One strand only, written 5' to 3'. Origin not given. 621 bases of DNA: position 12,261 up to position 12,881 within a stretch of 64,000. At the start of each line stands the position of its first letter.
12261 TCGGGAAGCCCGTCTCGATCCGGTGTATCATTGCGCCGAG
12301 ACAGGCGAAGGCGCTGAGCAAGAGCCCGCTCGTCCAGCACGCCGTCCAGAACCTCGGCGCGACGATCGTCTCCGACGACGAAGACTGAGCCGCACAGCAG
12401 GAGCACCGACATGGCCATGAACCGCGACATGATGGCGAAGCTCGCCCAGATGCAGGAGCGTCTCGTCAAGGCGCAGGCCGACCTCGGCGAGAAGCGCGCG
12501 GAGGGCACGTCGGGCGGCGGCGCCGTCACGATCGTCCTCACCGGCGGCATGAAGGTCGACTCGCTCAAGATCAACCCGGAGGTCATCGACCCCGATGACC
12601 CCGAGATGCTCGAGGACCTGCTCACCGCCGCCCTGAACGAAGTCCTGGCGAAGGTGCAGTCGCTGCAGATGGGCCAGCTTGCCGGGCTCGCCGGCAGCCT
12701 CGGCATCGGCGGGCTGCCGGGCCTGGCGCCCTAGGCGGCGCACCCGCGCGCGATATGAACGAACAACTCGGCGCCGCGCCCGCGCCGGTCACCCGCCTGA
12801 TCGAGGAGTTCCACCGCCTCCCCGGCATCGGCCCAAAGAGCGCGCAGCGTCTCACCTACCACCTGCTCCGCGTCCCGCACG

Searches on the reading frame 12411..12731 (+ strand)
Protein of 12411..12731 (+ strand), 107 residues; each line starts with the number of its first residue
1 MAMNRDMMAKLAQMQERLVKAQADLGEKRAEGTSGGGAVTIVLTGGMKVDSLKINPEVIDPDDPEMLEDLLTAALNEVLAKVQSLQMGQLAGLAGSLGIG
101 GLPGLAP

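Call 58: list_cluster_members(proteins=[window:12411-12731:+, window:12755-13363:+, window:27944-29530:-, window:25227-25595:-, window:61362-62153:+, window:58053-59402:+, window:10619-12385:+])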
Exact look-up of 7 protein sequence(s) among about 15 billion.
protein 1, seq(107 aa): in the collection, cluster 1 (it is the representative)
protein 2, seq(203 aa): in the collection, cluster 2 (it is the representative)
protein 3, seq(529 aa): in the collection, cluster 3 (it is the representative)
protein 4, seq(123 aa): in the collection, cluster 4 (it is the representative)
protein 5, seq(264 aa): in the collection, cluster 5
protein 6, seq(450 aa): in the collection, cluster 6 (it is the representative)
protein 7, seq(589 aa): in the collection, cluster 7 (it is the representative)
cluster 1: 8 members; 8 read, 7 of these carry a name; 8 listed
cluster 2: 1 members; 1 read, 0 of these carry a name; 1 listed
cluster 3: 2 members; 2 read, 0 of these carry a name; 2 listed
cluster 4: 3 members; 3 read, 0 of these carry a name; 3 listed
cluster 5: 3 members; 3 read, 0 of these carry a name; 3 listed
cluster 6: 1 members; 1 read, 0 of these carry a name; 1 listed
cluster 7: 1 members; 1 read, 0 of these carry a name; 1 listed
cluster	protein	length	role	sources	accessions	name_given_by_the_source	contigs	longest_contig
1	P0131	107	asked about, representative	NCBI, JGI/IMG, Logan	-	-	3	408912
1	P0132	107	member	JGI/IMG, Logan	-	DNA-binding YbaB/EbfC family protein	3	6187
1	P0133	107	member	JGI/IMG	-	DNA-binding YbaB/EbfC family protein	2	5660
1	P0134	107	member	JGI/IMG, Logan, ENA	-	DNA-binding YbaB/EbfC family protein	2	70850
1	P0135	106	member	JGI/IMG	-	DNA-binding YbaB/EbfC family protein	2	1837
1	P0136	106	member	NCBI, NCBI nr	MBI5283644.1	MAG: YbaB/EbfC family nucleoid-associated protein [Chloroflexi bacterium] | YbaB/EbfC family nucleoid-associated protein [Chloroflexota bacterium]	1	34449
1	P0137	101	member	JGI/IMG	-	DNA-binding YbaB/EbfC family protein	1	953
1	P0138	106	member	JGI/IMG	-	DNA-binding YbaB/EbfC family protein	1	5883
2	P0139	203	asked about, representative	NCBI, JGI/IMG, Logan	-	-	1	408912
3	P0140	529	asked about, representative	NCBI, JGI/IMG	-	-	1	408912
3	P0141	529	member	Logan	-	-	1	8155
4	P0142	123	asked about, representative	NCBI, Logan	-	-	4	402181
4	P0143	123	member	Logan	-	-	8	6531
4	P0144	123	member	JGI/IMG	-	-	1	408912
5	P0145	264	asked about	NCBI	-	-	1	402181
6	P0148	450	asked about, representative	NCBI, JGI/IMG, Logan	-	-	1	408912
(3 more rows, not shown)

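Call 59: find_encoding_contigs(protein=P0139, flank=10000, max_places=2)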
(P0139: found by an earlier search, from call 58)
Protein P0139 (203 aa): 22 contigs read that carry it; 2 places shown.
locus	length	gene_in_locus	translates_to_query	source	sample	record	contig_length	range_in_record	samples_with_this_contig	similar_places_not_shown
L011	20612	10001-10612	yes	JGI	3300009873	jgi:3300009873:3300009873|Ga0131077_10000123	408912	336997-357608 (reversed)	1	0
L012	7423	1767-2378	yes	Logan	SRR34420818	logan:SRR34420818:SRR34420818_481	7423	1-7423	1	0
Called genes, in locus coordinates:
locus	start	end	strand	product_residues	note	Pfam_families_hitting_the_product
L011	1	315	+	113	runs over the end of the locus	PF11969:DcpS_C, PF01230:HIT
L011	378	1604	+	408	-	-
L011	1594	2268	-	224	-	PF00834:Ribul_P_3_epim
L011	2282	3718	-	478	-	PF00206:Lyase_1, PF14698:ASL_C2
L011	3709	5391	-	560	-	-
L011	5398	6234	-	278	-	PF00702:Hydrolase, PF13419:HAD_2, PF13242:Hydrolase_like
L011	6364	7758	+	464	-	PF13487:HD_5, PF01966:HD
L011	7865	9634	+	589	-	PF05496:RuvB_N (faint), PF13177:DNA_pol3_delta2, PF13604:AAA_30 (weak), PF00004:AAA, PF22608:DNAX_ATPase_lid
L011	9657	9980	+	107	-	PF02575:YbaB_DNA_bd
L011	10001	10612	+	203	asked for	PF21176:RecR_HhH, PF02132:RecR_ZnF, PF01751:Toprim, PF13662:Toprim_4, PF21175:RecR_C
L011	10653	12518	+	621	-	PF02838:Glyco_hydro_20b, PF00728:Glyco_hydro_20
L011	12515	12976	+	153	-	PF02130:YbeY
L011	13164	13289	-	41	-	-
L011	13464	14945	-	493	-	PF00361:Proton_antipo_M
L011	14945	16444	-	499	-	PF00361:Proton_antipo_M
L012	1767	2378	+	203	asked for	PF21176:RecR_HhH, PF02132:RecR_ZnF, PF01751:Toprim, PF13662:Toprim_4, PF21175:RecR_C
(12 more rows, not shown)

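Call 60: find_encoding_contigs(protein=P0140, flank=10000, max_places=2)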
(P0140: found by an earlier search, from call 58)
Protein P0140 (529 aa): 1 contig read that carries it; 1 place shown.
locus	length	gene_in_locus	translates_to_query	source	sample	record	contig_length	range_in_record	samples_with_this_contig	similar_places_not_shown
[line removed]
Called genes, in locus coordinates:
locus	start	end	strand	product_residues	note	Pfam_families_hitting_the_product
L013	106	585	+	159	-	PF13473:Cupredoxin_1 (weak)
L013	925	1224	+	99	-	PF00226:DnaJ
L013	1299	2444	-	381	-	PF00478:IMPDH, PF03060:NMO (weak)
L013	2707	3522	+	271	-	PF00590:TP_methylase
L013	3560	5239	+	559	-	PF00133:tRNA-synt_1, PF01406:tRNA-synt_1e (faint), PF09334:tRNA-synt_1g, PF19303:Anticodon_3, PF08264:Anticodon_1 (weak)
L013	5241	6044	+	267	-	PF01026:TatD_DNase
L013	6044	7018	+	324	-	PF00348:polyprenyl_synt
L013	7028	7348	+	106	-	PF09723:Zn_ribbon_8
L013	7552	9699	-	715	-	PF13520:AA_permease_2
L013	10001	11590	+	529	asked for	PF00682:HMGL-like, PF22617:HCS_D2, PF08502:LeuA_dimer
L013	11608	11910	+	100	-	-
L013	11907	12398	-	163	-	-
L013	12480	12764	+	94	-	PF13237:Fer4_10 (weak), PF25160:LdpA_Fe-S-bd (weak), PF12838:Fer4_7, PF13187:Fer4_9 (weak), PF00037:Fer4, PF12797:Fer4_2 (weak), PF12837:Fer4_6 (weak), PF13183:Fer4_8 (weak), +3 more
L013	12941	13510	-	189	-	PF17248:DUF5317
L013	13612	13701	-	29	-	-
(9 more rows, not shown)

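Call 61: find_encoding_contigs(protein=P0148, flank=10000, max_places=2)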
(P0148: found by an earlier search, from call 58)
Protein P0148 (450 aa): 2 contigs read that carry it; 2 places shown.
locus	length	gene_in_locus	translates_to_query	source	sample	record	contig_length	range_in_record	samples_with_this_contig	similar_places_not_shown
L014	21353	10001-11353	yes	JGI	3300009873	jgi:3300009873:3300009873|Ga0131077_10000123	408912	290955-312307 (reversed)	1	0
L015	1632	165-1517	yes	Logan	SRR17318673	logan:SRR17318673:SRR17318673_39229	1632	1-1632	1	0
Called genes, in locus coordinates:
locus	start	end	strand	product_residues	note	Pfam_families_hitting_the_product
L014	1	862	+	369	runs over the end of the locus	PF12704:MacB_PCD, PF02687:FtsX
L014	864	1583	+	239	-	PF00005:ABC_tran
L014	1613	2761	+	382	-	-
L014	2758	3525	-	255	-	PF00106:adh_short, PF08659:KR (weak), PF13561:adh_short_C2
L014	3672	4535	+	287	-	PF00753:Lactamase_B, PF12706:Lactamase_B_2 (weak)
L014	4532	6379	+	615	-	PF00270:DEAD, PF00271:Helicase_C, PF16124:RecQ_Zn_bind, PF09382:RQC, PF00570:HRDC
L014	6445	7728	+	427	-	PF05977:MFS_3, PF07690:MFS_1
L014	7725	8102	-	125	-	-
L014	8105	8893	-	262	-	PF00881:Nitroreductase (weak)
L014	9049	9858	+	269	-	PF00378:ECH_1, PF16113:ECH_2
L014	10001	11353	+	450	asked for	PF01658:Inos-1-P_synth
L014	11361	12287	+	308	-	PF03279:Lip_A_acyltrans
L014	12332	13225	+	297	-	PF03279:Lip_A_acyltrans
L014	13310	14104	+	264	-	PF13263:PHP_C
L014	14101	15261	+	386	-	PF13439:Glyco_transf_4, PF13579:Glyco_trans_4_4, PF20706:GT4-conflict, PF00534:Glycos_transf_1, PF13692:Glyco_trans_1_4, PF13524:Glyco_trans_1_2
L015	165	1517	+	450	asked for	PF01658:Inos-1-P_synth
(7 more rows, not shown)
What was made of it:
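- Tried and rejected: Three others succeeded (calls 59-61).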
